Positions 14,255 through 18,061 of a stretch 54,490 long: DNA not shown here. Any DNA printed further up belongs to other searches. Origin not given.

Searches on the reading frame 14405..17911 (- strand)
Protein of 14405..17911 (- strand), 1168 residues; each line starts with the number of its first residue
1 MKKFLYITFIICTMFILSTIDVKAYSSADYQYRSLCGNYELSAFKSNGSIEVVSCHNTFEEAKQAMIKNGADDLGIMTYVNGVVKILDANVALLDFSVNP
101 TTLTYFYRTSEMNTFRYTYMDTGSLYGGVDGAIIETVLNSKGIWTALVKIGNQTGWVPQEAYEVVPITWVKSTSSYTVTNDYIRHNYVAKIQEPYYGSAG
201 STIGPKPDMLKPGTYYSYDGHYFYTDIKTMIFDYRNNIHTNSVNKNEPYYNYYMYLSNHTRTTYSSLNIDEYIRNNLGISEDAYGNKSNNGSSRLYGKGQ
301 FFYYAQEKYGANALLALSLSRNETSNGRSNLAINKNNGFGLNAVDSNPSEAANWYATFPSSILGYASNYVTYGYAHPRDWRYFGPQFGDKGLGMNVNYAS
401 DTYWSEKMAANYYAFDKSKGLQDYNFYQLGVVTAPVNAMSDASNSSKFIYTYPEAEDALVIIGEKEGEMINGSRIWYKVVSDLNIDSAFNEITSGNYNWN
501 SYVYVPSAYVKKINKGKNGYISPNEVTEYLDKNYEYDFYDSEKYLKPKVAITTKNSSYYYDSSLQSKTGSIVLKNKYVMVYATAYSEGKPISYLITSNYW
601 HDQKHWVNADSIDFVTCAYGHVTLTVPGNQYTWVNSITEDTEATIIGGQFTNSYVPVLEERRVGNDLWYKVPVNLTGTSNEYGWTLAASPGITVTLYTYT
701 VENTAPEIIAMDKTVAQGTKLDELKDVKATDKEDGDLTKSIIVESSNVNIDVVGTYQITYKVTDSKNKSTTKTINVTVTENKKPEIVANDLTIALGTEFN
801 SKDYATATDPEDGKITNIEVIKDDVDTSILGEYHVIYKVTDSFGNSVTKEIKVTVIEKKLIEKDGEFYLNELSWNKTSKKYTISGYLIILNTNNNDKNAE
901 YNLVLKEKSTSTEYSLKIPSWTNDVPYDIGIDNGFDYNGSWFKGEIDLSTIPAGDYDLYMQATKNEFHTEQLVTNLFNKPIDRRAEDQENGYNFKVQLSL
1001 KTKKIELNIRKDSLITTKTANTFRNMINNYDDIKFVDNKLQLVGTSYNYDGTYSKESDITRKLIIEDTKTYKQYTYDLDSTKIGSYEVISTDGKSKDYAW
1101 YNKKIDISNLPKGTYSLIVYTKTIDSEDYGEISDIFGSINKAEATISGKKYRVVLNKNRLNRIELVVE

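Call 10: search_protein_families(library=pfam, proteins=[window:14405-17911:-], max_evalue=0.00001)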
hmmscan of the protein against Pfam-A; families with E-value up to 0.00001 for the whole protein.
window:14405-17911:- (1168 aa): 2 families
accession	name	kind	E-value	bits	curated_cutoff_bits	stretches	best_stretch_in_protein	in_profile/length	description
PF16403.11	Bact_surface_Ig-like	-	5.5e-21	74.8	27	2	713-778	9-71/71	Bacterial surface protein, Ig-like domain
PF01832.25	Glucosaminidase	-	1.7e-07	32.4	30.2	1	301-413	3-119/123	Mannosyl-glycoprotein endo-beta-N-acetylglucosaminidase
